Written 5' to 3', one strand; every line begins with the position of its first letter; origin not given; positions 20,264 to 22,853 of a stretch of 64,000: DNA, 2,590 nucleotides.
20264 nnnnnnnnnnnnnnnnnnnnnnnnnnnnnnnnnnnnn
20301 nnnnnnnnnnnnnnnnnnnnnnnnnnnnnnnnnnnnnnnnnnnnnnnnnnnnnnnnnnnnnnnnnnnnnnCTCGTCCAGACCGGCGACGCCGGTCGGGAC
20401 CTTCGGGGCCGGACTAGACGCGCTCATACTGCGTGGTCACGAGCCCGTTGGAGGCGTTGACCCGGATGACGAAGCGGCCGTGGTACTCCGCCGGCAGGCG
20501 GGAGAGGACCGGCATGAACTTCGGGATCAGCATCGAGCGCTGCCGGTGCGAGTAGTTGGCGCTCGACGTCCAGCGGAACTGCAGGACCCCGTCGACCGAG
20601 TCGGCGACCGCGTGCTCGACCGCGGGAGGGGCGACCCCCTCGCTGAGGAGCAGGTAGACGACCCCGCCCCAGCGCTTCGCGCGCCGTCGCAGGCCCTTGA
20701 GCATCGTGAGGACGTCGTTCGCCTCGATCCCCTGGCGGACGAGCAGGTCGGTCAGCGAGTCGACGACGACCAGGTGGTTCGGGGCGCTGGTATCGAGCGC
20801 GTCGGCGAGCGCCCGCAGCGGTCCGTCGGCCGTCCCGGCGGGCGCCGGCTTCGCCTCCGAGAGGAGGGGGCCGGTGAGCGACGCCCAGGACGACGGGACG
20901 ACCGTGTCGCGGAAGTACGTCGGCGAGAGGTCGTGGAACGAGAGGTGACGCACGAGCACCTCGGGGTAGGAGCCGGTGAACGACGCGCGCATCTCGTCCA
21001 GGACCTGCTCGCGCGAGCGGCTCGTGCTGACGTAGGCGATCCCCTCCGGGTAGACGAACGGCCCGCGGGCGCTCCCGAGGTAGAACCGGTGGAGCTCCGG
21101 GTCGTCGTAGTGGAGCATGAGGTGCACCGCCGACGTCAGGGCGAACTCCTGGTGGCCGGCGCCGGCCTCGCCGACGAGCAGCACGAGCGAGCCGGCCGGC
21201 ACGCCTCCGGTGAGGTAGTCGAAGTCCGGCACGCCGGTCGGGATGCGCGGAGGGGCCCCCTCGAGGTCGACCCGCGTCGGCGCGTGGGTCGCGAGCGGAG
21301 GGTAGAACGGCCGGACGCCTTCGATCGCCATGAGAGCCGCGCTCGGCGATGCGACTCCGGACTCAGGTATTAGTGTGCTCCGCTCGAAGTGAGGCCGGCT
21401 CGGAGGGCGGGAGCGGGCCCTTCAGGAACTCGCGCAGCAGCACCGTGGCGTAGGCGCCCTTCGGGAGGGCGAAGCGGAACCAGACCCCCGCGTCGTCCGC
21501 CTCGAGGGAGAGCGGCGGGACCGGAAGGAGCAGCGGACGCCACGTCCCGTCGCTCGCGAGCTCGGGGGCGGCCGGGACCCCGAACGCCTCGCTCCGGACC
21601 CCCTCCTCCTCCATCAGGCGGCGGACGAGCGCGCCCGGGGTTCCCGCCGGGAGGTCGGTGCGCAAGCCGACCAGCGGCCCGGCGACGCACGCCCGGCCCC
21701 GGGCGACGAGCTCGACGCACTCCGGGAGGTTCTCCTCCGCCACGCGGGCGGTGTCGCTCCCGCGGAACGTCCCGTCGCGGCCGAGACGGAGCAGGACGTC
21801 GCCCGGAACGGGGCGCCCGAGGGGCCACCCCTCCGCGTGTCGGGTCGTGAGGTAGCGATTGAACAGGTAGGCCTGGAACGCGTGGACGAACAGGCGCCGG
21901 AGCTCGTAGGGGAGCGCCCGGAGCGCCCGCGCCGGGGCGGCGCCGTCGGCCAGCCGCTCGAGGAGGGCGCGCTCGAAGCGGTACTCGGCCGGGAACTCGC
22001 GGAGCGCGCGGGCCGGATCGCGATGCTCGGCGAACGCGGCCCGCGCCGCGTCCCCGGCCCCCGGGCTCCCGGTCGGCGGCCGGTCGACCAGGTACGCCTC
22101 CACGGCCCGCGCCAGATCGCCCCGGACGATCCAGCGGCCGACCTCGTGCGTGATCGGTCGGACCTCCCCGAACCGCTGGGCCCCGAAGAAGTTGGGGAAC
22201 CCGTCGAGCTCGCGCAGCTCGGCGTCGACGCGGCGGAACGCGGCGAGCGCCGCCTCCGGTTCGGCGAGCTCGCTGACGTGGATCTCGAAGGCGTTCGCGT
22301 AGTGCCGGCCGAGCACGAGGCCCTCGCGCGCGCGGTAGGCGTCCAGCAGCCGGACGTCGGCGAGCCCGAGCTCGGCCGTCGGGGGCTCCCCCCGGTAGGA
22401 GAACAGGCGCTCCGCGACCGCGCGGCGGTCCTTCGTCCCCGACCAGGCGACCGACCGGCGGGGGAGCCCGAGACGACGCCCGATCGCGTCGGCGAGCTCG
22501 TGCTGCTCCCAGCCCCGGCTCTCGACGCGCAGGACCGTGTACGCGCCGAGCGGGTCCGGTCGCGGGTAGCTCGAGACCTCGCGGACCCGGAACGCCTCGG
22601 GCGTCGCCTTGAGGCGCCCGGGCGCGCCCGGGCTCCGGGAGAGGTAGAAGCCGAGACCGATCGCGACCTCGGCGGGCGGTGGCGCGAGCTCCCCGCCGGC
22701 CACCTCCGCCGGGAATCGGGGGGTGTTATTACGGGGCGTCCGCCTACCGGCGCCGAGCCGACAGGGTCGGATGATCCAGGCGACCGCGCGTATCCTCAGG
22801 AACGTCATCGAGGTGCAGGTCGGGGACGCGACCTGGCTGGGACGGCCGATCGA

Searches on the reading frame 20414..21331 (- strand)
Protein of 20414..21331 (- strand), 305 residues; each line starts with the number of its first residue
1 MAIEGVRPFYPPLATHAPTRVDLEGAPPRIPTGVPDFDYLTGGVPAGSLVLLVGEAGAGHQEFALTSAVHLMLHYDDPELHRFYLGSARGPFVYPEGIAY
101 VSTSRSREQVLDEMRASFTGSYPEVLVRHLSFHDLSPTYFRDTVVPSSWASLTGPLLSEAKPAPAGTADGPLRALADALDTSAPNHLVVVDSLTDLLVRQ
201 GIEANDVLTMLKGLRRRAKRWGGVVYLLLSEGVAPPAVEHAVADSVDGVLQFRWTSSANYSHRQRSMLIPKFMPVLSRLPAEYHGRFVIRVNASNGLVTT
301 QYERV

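Call 57: search_protein_families(library=pfam, proteins=[window:20414-21331:-], max_evalue=0.0001)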
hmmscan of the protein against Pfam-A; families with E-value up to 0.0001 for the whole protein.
window:20414-21331:- (305 aa): 1 family
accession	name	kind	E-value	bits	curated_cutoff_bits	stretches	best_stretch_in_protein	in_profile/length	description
PF06745.19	ATPase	-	6.2e-08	32.7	26.6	0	30-74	1-46/231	KaiC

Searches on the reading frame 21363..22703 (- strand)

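Call 57: search_protein_families(library=pfam, proteins=[window:21363-22703:-], max_evalue=0.0001)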
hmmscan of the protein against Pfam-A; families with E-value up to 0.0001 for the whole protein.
window:21363-22703:- (446 aa): 1 family
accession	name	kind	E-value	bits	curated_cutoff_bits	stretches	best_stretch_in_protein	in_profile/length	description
PF01142.23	TruD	-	1.1e-112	377.4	27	1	15-426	2-412/412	tRNA pseudouridine synthase D (TruD)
